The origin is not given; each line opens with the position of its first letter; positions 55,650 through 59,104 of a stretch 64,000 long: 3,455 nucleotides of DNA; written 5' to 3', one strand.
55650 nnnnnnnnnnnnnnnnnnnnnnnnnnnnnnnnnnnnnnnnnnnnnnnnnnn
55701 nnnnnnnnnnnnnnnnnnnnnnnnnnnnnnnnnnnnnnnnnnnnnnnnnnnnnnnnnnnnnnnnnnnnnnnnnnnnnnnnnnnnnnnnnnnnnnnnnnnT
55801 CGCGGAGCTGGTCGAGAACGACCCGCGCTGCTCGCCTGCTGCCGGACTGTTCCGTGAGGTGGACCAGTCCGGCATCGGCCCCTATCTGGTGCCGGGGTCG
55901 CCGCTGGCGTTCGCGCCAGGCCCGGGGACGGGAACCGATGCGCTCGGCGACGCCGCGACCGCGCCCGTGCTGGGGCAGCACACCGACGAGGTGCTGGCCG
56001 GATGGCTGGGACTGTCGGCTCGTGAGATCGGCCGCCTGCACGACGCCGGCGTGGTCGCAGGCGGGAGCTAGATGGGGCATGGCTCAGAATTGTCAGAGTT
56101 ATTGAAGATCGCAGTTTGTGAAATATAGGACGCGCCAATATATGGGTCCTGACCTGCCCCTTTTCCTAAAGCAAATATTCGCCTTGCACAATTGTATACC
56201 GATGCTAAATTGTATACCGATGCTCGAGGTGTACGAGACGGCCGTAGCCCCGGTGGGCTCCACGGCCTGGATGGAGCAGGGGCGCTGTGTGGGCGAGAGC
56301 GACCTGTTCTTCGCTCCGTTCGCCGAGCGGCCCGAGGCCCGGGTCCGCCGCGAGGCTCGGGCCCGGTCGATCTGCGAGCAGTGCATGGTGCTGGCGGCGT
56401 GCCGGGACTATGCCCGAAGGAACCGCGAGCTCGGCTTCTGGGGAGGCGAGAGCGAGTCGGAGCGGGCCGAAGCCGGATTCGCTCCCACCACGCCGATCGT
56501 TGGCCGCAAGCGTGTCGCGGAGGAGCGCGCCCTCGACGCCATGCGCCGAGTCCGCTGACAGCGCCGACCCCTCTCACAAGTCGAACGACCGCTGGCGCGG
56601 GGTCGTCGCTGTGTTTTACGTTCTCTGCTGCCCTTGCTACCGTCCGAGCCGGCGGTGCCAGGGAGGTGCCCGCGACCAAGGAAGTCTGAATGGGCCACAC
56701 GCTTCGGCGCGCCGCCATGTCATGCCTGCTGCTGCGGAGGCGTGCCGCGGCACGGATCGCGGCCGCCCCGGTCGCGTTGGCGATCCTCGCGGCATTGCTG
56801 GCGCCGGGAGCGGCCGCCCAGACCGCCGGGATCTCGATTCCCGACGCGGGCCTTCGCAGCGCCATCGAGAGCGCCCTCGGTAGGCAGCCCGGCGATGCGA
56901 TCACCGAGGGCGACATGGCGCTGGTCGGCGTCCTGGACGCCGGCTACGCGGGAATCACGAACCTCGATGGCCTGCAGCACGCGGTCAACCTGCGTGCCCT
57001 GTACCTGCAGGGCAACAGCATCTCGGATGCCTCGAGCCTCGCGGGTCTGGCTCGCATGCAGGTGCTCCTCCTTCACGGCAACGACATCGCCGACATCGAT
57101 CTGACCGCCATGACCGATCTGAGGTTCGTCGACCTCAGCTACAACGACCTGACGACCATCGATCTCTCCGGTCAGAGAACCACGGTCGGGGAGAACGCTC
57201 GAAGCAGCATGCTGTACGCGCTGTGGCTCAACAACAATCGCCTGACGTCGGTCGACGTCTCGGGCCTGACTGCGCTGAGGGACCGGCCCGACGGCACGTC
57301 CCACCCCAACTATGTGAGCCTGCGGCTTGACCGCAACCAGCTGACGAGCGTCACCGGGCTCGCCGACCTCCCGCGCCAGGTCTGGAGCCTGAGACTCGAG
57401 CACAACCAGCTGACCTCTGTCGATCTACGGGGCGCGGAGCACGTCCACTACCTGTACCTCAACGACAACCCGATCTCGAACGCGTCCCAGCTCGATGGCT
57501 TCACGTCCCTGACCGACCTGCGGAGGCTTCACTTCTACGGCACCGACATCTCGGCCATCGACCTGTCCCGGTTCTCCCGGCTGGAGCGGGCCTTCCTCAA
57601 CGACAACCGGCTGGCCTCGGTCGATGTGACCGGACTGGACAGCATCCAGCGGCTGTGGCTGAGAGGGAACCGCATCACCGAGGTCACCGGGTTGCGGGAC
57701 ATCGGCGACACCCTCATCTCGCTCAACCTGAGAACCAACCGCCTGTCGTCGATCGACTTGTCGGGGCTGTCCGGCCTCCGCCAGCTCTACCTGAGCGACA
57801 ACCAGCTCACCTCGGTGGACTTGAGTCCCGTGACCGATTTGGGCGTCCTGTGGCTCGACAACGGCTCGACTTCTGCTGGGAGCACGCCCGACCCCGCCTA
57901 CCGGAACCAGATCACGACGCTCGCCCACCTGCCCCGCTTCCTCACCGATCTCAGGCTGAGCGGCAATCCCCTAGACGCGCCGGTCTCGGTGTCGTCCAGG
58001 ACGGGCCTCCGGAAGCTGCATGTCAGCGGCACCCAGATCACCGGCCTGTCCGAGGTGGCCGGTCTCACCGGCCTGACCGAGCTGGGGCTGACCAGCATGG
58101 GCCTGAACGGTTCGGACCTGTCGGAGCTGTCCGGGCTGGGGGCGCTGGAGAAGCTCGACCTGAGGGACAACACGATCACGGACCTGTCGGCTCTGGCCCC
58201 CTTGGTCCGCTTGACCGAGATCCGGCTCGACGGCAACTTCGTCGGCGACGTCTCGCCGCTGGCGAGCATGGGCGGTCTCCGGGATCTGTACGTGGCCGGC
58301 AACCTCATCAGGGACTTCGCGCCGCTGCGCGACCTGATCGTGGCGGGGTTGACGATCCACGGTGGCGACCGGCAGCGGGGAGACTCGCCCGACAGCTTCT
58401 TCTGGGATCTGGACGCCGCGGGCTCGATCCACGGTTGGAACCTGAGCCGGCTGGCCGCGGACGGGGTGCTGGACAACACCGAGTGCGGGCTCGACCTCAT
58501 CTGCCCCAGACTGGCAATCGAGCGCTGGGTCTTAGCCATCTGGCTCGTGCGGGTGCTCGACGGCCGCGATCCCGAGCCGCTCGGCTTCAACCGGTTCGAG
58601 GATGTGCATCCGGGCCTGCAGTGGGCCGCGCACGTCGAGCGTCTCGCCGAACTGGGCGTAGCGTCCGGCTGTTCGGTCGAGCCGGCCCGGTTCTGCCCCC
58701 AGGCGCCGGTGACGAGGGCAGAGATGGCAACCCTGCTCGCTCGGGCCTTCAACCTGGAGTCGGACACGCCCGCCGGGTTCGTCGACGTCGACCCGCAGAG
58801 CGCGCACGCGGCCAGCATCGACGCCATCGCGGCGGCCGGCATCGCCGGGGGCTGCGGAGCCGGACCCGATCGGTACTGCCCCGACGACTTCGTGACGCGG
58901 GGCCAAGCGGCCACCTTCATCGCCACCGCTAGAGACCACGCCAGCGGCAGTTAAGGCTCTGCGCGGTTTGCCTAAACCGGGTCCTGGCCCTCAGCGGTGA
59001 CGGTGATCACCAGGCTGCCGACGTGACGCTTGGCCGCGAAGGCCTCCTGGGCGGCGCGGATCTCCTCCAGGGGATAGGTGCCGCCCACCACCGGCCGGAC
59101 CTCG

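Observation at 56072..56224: Strikingly AT-rich region and a perfect 17-bp tandem duplication that duplicates the whiB-like start codon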

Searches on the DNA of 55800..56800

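Call 19: search_rna_families(source=window, start=55800, end=56800, threshold=evalue, max_evalue=1)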
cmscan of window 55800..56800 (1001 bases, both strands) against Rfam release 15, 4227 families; matches with E-value up to 1: 0.
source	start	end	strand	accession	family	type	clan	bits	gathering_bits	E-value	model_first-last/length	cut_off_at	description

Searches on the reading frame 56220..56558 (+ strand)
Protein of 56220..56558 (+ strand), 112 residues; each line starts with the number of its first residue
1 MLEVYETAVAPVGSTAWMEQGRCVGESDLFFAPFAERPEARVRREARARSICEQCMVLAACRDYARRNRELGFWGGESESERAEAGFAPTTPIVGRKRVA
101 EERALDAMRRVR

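Call 7: search_protein_families(library=pfam, proteins=[window:56220-56558:+])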
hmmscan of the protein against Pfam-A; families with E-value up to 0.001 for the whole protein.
window:56220-56558:+ (112 aa): 1 family
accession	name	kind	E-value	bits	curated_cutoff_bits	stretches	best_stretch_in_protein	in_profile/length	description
PF02467.21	Whib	-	4.5e-12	46.8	23.6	1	17-83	1-63/65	Transcription factor WhiB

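Call 8: find_homologous_proteins(query=window:56220-56558:+)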
Query window:56220-56558:+ (112 aa): 342 proteins with E <= 0.001 among 375 candidates; the best 120 are listed.
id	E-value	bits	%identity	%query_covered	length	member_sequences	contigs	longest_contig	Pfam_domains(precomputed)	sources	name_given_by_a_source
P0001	9.1e-64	230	96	100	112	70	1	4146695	PF02467.22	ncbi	-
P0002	7.4e-63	227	94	100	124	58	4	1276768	PF02467.22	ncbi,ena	-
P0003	2.3e-61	222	92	100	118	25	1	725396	PF02467.22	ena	-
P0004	8.0e-61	221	88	100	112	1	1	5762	PF02467.22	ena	-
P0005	6.0e-60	218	90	99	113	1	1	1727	PF02467.22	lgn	-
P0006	4.2e-59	215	89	99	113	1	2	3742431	PF02467.22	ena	-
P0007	1.9e-58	213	89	99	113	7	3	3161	PF02467.22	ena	-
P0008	4.5e-58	212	88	100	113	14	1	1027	PF02467.22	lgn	-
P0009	5.7e-58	211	88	99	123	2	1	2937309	PF02467.22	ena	-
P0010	1.3e-57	210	89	98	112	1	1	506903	PF02467.22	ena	-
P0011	1.7e-57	210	88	99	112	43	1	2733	PF02467.22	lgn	-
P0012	6.6e-57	208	87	99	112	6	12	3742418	PF02467.22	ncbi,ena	-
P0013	2.3e-56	206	86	99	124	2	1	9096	PF02467.22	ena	-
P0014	3.4e-55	203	83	99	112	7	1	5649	PF02467.22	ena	-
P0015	1.1e-54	201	85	99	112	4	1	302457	PF02467.22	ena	-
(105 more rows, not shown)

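Call 9: find_related_loci(query=window:56220-56558:+, collection=genome_contigs, flank=3000)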
Query window:56220-56558:+ (112 aa) in genome_contigs; peptide patterns used: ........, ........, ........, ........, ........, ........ (x = any residue, [..] = any of these).
386 stretches matched a pattern; 120 encode a relative of the query (tblastn E <= 1e-3); the best 80 are kept; 80 distinct loci.
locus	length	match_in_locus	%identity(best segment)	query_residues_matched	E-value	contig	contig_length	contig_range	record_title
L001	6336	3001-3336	98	1-112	9e-69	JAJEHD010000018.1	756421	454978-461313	MAG: Acidimicrobiia bacterium isolate p16x60bins.22 k141_728326, whole genome shotgun sequence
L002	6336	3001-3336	97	1-112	2e-68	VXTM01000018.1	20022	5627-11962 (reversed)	MAG: Acidimicrobiaceae bacterium isolate SB0665_bin_5 NODE_1271_length_20022_cov_54.119748, whole genome shotgun sequenc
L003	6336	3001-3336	97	1-112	3e-68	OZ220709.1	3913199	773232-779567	MAG: Acidimicrobiales bacterium isolate 6b056a62-6b83-475f-8eea-6cb61c32e6fc genome assembly, chromosome: 1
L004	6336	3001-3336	96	1-112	3e-67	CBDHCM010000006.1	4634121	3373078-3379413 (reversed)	MAG: Candidatus Aldehydirespirator sp. isolate 36171f10-6b1c-407a-8267-17b84cd7c53a genome assembly, contig: chromosome_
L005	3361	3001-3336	96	1-112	2e-67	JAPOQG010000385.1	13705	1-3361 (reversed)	MAG: Acidimicrobiaceae bacterium isolate APA_bin_7 c_000000013868, whole genome shotgun sequence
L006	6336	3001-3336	96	1-112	5e-67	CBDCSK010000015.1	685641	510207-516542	MAG: Candidatus Aldehydirespirator sp. isolate 158ad01d-a0e1-4362-9a4e-647a92b6262f genome assembly, contig: contig_15,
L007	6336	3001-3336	95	1-112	1e-59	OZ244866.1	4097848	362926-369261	MAG: Candidatus Aldehydirespirator sp. isolate 5d9a7b39-b96f-476b-9b06-807c01473320 genome assembly, chromosome: 1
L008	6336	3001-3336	93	1-112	3e-59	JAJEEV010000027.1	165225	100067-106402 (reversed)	MAG: Acidimicrobiia bacterium isolate p16x34bins.51 k141_453380, whole genome shotgun sequence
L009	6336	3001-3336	92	1-112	4e-58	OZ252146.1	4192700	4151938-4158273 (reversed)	MAG: Candidatus Aldehydirespirator sp. isolate fd067d44-95a4-4330-b63d-26ca3bb23c52 genome assembly, chromosome: 1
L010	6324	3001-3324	94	1-108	4e-57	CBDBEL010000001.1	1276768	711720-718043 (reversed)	MAG: Candidatus Aldehydirespirator sp. isolate 42010ebb-ea2b-4a2b-9d13-79554d05c50f genome assembly, contig: contig_1, w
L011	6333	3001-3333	90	1-111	4e-56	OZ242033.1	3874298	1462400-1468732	MAG: Candidatus Aldehydirespirator sp. isolate 1ca34421-b87b-4a0f-9797-154be5b25c54 genome assembly, chromosome: 1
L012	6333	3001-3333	89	1-111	3e-55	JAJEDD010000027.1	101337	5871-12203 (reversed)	MAG: Acidimicrobiia bacterium isolate jk18xAbins.52 k141_148451, whole genome shotgun sequence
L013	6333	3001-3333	89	1-111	5e-55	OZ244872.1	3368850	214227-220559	MAG: Candidatus Aldehydirespirator sp. isolate 389653a7-0111-4ae2-a933-d032a7ae712c genome assembly, chromosome: 1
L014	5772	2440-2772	89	1-111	1e-54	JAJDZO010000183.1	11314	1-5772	MAG: Acidimicrobiia bacterium isolate jk18x40bins.8 k141_108643, whole genome shotgun sequence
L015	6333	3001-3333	89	1-111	2e-54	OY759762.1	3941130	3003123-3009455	MAG: Acidimicrobiales bacterium isolate 58bc0cff-3a4e-4465-8a1f-db016ff7ac3d genome assembly, chromosome: 1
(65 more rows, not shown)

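Call 14: search_solved_structures(query=window:56220-56558:+, max_evalue=0.01, show_alignments=3)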
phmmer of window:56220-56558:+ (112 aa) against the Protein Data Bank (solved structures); distinct sequences matched with E-value up to 0.01: 7.
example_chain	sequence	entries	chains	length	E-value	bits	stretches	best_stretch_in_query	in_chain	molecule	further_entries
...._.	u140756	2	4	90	3e-14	56.3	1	16-82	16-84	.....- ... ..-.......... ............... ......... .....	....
8cyf_A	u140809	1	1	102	3.4e-14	56.1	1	16-82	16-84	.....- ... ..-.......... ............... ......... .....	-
5oay_A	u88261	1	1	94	1.7e-05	28.1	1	13-83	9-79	Transcriptional regulator WhiB1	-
8dy9_H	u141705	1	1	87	2.8e-05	27.4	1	15-84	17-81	Transcriptional regulator WhiB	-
8dy7_H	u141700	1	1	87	3.1e-05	27.3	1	15-83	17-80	Transcriptional regulator WhiB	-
6ono_A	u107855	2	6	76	4.2e-05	26.9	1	17-83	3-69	Transcription regulator WhiB1 | Transcriptional regulator WhiB1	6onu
7f7n_A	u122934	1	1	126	0.0092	19.3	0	43-83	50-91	Transcriptional regulator WhiB4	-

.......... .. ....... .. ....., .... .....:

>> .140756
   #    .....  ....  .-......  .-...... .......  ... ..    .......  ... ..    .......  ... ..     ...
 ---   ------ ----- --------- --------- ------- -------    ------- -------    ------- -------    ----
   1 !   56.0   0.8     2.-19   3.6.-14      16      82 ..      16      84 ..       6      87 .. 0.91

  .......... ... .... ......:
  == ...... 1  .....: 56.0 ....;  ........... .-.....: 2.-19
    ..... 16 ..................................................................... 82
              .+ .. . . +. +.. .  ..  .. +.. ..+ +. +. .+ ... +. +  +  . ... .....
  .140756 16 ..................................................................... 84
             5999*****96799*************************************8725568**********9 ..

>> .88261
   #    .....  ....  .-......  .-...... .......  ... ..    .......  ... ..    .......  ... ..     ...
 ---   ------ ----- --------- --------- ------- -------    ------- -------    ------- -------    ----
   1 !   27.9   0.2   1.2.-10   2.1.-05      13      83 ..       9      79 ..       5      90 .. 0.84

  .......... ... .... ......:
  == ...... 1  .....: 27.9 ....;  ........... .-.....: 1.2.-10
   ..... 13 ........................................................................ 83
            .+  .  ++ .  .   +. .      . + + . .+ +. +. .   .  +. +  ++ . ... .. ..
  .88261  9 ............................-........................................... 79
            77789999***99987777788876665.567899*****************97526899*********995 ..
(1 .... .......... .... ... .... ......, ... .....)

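Call 15: search_protein_families(library=ncbifam, proteins=[window:56220-56558:+], max_evalue=1)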
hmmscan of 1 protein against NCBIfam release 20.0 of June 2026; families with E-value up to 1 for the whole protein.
window:56220-56558:+ (112 aa): 0 families

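Call 38: find_encoding_contigs(protein=P0009, flank=1500, max_places=2)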
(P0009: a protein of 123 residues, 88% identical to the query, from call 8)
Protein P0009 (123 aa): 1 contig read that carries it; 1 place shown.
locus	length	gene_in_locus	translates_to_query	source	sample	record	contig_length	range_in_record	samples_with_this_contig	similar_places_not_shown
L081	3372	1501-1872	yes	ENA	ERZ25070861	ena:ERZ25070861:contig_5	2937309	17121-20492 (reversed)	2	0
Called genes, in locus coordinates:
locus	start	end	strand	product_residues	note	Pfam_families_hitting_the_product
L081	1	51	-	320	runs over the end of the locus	PF04909:Amidohydro_2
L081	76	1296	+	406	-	PF02515:CoA_transf_3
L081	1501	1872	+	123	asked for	PF02467:Whib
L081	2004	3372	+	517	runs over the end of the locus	PF00501:AMP-binding, PF13193:AMP-binding_C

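Call 39: find_encoding_contigs(protein=P0013, flank=1500, max_places=2)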
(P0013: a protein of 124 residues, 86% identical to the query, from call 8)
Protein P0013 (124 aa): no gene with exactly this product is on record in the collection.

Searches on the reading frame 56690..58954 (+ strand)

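Call 7: search_protein_families(library=pfam, proteins=[window:56690-58954:+])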
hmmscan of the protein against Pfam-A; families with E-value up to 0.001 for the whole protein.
window:56690-58954:+ (754 aa): 6 families
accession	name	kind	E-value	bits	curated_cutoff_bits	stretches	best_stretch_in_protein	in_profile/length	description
PF12799.13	LRR_4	-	6.5e-47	156.9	27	3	486-525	3-43/44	Leucine Rich repeats (2 copies)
PF13855.12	LRR_8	-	6e-23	80.8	27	2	461-516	2-59/61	Leucine rich repeat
PF00560.39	LRR_1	-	2.8e-13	47.6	20.6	0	363-380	2-19/23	Leucine Rich Repeat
PF23952.1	LRR_EndoS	-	5.1e-11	43.3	27.9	0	311-378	36-99/116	Endo-beta-N-acetylglucosaminidase EndoS LRR domain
PF00395.25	SLH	-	2.1e-08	34.4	20.8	1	635-680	1-44/44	S-layer homology domain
PF13516.12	LRR_6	-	2.8e-07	30.5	23.4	0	486-501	5-20/24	Leucine Rich repeat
